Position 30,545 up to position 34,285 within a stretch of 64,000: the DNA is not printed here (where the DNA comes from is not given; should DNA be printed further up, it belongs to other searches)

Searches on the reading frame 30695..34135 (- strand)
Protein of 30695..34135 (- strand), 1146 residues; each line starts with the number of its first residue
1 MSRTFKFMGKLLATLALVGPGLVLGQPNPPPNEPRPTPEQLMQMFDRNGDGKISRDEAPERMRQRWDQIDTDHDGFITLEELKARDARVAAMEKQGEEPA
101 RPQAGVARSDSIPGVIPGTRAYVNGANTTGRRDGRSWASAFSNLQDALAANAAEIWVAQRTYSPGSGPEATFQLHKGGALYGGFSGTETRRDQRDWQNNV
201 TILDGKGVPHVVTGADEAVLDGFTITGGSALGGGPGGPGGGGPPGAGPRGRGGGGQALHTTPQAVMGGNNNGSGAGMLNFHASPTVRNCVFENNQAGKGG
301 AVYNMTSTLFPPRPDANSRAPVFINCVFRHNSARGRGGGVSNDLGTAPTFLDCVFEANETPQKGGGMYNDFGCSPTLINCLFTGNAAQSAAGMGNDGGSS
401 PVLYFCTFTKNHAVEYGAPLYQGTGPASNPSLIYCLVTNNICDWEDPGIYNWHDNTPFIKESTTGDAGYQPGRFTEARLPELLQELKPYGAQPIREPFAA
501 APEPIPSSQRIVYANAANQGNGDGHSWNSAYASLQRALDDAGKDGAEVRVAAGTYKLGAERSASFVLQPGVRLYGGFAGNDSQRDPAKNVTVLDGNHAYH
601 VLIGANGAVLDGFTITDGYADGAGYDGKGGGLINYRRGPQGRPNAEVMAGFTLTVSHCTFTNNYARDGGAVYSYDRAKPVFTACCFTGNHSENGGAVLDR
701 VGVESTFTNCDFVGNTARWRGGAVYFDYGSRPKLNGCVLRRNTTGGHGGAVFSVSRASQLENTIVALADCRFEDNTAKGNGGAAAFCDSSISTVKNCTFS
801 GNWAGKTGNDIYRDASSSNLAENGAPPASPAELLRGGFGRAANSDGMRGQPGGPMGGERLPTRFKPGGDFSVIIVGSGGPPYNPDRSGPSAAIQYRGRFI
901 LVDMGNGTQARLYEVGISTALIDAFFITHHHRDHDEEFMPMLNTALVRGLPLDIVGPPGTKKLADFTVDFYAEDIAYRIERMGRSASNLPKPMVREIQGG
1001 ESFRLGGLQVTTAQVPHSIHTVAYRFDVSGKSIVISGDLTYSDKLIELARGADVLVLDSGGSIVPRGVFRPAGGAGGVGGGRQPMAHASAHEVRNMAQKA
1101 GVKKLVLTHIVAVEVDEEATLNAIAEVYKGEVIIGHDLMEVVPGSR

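Call 7: search_protein_families(library=pfam, proteins=[window:30695-34135:-])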
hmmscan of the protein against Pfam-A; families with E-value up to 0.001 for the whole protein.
window:30695-34135:- (1146 aa): 8 families
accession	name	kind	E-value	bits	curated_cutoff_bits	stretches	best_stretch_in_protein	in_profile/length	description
PF13229.12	Beta_helix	-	9.1e-21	74.6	25.9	3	653-811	11-144/158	Right handed beta helix region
PF02415.23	Chlam_PMP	-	1e-15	56.5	20.6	0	288-304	1-18/19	Chlamydia polymorphic membrane protein (Chlamydia_PMP) repeat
PF12706.13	Lactamase_B_2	-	1.5e-14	54.5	27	1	900-1110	3-200/200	Beta-lactamase superfamily domain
PF13202.12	EF-hand_5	-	1.2e-10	40.8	25.9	2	67-83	6-22/25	EF hand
PF00036.39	EF-hand_1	-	1.2e-09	37.5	25.4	0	40-57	4-21/29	EF hand domain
PF13405.12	EF-hand_6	-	1.7e-09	37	25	1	61-83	1-23/30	EF-hand domain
PF13499.12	EF-hand_7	-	1e-08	35.8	30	1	60-84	2-27/67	EF-hand domain pair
PF00753.33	Lactamase_B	-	0.00012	22.5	22.7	0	888-1109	6-196/196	Metallo-beta-lactamase superfamily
